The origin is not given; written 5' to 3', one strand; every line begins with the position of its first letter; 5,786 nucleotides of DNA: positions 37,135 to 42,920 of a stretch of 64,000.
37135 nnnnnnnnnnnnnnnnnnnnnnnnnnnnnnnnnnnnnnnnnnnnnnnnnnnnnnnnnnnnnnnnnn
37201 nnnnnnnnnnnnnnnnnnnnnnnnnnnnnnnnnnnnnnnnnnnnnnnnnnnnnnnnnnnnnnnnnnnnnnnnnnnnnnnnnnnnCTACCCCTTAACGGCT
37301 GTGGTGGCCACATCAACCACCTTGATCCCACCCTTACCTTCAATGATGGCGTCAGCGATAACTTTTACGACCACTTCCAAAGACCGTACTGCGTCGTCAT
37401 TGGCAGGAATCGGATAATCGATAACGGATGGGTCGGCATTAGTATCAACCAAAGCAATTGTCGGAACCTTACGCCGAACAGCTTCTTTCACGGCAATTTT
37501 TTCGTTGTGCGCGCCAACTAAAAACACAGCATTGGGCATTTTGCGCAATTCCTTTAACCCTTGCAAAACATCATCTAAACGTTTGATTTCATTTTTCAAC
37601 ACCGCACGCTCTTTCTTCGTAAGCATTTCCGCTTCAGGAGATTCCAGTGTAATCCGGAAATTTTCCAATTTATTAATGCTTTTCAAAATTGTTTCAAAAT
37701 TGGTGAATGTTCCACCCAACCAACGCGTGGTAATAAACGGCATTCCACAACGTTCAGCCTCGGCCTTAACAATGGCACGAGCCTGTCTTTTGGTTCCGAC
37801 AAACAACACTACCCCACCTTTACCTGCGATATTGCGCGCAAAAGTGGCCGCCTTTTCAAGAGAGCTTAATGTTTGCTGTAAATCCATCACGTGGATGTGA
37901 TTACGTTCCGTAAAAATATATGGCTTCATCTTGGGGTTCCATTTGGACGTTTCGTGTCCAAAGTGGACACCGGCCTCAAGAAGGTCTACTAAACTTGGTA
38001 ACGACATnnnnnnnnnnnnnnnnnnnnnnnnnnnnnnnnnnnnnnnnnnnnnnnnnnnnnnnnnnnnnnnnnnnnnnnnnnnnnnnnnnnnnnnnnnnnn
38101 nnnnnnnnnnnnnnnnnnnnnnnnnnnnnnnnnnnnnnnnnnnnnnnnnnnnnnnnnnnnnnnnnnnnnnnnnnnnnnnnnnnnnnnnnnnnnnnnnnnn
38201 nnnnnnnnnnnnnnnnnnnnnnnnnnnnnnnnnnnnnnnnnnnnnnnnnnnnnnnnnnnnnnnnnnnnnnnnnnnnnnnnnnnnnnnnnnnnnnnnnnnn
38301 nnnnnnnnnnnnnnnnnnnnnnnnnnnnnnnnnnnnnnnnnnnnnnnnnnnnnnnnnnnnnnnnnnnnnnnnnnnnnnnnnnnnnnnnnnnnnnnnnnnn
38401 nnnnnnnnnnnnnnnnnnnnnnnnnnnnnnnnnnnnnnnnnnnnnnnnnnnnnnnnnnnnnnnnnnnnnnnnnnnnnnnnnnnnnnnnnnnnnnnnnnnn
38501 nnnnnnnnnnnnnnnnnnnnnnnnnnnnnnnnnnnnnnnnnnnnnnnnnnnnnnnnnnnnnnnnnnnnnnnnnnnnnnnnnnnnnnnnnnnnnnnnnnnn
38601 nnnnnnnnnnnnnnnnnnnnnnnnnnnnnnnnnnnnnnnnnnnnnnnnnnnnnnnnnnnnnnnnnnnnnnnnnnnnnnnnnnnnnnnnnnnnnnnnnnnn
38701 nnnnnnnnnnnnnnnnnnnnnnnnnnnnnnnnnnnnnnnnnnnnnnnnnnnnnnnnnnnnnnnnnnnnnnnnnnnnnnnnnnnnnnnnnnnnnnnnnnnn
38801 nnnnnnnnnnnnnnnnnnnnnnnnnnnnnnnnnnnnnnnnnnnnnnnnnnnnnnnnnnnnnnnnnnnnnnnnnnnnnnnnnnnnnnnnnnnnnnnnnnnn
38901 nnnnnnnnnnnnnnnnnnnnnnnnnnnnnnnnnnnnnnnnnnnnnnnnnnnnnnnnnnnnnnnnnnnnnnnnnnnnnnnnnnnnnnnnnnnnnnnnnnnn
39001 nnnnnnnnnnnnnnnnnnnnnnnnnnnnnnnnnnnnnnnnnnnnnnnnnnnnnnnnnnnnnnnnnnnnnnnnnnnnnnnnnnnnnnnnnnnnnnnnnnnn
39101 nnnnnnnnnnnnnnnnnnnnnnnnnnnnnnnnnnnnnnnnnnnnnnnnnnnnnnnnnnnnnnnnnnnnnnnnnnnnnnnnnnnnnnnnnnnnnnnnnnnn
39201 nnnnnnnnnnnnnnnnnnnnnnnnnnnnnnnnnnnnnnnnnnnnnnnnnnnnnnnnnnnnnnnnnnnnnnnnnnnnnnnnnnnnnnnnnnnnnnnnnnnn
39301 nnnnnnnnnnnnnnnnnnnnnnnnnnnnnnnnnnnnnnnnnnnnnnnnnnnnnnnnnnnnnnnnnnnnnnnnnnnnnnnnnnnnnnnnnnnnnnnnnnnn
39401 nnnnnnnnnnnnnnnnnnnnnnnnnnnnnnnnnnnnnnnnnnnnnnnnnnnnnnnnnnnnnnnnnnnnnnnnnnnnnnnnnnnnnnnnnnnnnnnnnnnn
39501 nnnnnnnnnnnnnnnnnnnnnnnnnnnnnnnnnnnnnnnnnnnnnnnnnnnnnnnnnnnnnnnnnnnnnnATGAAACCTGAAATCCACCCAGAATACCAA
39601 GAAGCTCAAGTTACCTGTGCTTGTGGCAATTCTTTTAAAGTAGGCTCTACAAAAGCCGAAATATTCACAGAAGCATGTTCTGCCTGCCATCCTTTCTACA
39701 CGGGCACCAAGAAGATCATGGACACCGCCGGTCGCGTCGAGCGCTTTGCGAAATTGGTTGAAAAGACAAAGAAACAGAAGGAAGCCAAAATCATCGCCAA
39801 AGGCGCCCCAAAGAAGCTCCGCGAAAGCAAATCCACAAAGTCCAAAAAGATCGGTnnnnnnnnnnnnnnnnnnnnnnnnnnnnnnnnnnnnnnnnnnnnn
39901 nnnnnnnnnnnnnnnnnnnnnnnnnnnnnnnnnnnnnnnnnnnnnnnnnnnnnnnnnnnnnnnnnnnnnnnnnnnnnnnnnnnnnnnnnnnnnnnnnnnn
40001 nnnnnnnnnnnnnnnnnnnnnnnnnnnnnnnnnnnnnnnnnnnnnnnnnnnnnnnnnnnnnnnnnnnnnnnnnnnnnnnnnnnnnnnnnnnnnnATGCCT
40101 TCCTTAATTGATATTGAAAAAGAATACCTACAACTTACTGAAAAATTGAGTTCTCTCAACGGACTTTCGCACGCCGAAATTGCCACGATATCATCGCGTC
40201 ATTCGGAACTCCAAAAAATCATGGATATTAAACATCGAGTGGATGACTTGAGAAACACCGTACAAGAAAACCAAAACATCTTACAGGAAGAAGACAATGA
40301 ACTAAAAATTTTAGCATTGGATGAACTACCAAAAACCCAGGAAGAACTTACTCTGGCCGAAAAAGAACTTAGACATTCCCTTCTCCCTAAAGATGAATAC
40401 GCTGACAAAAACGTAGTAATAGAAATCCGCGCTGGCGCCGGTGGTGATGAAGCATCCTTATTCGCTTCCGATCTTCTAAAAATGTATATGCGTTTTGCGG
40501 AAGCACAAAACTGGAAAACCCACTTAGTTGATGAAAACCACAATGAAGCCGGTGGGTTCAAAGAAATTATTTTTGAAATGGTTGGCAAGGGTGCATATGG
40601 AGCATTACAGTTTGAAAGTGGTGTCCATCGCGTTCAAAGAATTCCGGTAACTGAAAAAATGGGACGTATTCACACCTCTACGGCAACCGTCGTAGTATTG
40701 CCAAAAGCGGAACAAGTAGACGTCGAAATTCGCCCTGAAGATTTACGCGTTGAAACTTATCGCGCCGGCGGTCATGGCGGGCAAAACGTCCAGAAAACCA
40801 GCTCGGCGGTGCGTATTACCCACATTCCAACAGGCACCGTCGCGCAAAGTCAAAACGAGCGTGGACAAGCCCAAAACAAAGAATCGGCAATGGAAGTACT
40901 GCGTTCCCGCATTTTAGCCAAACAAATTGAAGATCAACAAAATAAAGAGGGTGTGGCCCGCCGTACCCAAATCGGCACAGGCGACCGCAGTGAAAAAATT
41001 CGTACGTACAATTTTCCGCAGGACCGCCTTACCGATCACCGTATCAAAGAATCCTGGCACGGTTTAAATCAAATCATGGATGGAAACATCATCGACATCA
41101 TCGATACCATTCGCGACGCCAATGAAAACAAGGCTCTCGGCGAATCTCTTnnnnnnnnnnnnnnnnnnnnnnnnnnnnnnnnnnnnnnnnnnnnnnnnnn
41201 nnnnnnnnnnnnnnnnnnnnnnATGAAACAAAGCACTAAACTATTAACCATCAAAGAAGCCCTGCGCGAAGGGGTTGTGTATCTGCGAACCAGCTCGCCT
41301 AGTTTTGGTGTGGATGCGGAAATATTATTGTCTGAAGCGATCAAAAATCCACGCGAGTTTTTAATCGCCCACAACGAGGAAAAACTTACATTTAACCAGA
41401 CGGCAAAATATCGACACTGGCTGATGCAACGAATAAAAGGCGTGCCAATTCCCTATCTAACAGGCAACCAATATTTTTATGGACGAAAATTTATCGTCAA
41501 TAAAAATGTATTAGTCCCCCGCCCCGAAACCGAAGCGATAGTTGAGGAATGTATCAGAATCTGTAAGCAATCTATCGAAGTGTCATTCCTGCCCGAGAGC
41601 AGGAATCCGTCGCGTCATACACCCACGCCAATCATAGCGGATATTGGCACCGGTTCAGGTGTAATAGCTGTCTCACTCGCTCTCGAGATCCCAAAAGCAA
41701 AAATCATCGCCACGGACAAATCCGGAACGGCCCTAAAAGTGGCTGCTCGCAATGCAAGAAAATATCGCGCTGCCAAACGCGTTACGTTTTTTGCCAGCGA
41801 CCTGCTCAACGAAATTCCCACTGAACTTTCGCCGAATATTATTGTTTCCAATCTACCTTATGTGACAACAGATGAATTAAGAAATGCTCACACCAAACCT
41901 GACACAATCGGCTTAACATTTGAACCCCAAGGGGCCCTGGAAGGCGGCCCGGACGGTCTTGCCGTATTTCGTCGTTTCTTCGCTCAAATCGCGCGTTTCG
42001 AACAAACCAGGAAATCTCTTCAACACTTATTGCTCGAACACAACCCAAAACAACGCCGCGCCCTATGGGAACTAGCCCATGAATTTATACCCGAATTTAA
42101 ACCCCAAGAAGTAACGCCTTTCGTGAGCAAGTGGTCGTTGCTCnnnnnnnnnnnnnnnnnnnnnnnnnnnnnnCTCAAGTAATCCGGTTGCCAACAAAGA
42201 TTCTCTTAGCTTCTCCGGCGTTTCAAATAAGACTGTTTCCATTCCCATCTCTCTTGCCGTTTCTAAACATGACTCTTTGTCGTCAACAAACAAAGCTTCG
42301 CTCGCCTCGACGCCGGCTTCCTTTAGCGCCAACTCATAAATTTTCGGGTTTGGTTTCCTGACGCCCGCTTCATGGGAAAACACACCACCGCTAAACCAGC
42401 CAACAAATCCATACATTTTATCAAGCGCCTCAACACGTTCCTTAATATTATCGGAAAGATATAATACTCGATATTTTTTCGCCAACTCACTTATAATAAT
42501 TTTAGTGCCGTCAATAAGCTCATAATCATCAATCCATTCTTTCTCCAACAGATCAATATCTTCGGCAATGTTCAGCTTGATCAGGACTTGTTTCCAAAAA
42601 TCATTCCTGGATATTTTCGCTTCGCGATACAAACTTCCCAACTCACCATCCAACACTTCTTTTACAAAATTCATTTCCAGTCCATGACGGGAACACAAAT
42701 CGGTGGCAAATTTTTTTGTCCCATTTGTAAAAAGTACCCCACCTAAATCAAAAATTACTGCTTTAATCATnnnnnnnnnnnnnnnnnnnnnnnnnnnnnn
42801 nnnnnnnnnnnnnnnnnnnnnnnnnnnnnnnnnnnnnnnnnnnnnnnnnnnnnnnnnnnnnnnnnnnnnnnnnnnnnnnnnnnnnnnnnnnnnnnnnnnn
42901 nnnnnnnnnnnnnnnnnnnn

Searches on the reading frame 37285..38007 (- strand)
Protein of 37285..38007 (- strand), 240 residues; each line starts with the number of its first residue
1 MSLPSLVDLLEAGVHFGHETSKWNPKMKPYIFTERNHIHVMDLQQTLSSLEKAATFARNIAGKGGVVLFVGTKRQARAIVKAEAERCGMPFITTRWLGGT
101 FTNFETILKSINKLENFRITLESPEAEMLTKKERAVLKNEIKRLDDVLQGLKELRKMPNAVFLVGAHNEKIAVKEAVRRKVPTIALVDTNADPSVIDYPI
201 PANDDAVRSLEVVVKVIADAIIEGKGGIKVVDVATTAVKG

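Call 28: find_encoding_contigs(protein=window:37285-38007:-, flank=3000, max_places=10)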
Protein window:37285-38007:- (240 aa): 15 contigs read that carry it; 5 places shown.
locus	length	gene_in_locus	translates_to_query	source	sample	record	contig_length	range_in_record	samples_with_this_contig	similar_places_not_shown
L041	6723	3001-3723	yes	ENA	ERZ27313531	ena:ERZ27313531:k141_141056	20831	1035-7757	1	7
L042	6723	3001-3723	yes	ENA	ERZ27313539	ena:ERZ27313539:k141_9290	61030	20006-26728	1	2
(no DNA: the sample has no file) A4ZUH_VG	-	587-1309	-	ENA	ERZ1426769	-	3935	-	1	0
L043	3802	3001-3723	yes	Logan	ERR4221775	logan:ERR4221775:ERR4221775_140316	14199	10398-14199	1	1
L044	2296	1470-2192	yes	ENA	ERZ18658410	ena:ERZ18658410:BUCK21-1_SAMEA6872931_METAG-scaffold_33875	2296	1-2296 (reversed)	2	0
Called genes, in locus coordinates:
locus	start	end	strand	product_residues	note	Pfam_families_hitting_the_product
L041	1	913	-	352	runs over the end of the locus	PF03462:PCRF, PF00472:RF-1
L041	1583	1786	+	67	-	-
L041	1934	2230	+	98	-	-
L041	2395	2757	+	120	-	-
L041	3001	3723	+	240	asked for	PF00318:Ribosomal_S2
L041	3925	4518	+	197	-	PF00889:EF_TS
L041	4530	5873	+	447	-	PF23914:TPR_CcmH_CycH (faint), PF13424:TPR_12 (faint), PF13428:TPR_14 (faint), PF13432:TPR_16, PF14559:TPR_19 (weak), PF00515:TPR_1 (weak), PF07719:TPR_2, PF14559:TPR_19, +4 more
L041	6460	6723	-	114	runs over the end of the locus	-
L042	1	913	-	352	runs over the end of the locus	PF03462:PCRF, PF00472:RF-1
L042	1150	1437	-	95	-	PF01197:Ribosomal_L31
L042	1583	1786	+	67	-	-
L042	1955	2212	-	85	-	-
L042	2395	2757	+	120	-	-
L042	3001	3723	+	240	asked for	PF00318:Ribosomal_S2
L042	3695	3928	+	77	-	-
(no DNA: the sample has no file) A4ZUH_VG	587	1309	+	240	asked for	PF00318:Ribosomal_S2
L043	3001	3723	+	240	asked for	PF00318:Ribosomal_S2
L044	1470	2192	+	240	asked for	PF00318:Ribosomal_S2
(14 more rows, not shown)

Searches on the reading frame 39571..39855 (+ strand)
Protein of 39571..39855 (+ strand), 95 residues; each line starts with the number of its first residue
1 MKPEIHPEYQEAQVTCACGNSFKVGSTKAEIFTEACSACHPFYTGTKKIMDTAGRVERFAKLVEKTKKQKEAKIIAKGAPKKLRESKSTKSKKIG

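Call 83: search_protein_families(library=pfam, proteins=[window:39571-39855:+], max_evalue=0.001)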
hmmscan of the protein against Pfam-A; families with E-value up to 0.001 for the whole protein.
window:39571-39855:+ (95 aa): 1 family
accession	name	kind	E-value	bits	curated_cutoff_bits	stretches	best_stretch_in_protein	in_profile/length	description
PF01197.23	Ribosomal_L31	-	5.2e-29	100.7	27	1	1-61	1-62/65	Ribosomal protein L31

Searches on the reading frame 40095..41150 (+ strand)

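Call 83: search_protein_families(library=pfam, proteins=[window:40095-41150:+], max_evalue=0.001)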
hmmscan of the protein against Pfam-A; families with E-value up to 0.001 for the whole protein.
window:40095-41150:+ (352 aa): 2 families
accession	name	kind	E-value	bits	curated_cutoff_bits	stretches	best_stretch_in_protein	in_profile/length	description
PF03462.23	PCRF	-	7.8e-64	215.5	24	1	7-199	1-194/194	PCRF domain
PF00472.26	RF-1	-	7.7e-39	132.7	35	1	207-316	2-116/116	RF-1 domain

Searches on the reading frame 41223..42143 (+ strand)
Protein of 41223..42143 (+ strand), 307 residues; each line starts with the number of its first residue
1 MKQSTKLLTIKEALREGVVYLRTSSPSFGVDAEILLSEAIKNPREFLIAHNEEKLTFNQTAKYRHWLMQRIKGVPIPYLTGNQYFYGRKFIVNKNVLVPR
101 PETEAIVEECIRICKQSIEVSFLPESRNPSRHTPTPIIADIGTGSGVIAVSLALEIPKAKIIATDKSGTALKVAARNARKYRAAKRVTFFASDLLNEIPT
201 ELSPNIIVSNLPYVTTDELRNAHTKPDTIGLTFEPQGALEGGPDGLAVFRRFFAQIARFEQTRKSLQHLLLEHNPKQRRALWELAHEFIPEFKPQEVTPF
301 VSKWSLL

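Call 83: search_protein_families(library=pfam, proteins=[window:41223-42143:+], max_evalue=0.001)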
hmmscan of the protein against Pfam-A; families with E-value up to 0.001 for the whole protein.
window:41223-42143:+ (307 aa): 9 families
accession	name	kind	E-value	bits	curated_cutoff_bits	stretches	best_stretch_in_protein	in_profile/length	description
PF17827.6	PrmC_N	-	1.4e-12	48.4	23.4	1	12-81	1-71/71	PrmC N-terminal domain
PF05175.20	MTS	-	2.4e-11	44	23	1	138-218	35-113/170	Methyltransferase small domain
PF13847.12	Methyltransf_31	-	2e-08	34.5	27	1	139-210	8-81/145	Methyltransferase domain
PF13649.12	Methyltransf_25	-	2.3e-08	35.1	27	1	138-222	1-85/97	Methyltransferase domain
PF06325.19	PrmA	-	8.3e-08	32.5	22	1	137-211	164-234/296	Ribosomal protein L11 methyltransferase (PrmA)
PF12847.13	Methyltransf_18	-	3.2e-05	24.4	27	1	135-201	15-81/151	Methyltransferase domain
PF08242.18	Methyltransf_12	-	0.00012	23.2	30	1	140-208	2-70/98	Methyltransferase domain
PF01170.24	UPF0020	-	0.00018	21.7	22.3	1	157-213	75-131/197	RMKL-like, methyltransferase domain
PF09445.16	Methyltransf_15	-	0.00071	19.6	22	0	137-210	3-61/165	RNA cap guanine-N2 methyltransferase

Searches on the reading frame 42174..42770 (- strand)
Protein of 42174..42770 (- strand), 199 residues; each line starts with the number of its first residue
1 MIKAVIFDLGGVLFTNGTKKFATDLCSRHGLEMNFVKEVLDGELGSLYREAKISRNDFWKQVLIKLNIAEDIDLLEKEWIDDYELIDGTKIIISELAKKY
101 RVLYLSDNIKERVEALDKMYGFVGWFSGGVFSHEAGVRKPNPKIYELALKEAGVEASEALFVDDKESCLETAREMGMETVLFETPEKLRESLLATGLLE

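Call 84: search_protein_families(library=pfam, proteins=[window:42174-42770:-], max_evalue=0.001)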
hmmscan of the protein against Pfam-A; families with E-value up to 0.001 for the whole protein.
window:42174-42770:- (199 aa): 3 families
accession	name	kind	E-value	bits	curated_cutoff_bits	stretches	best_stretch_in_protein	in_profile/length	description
PF00702.32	Hydrolase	-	2.2e-14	54.7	26.4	1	2-176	1-191/191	haloacid dehalogenase-like hydrolase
PF13419.12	HAD_2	-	5.5e-11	43.3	23.8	1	5-181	1-177/178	Haloacid dehalogenase-like hydrolase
PF13242.12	Hydrolase_like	-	1e-06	29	22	1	138-190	3-56/75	HAD-hyrolase-like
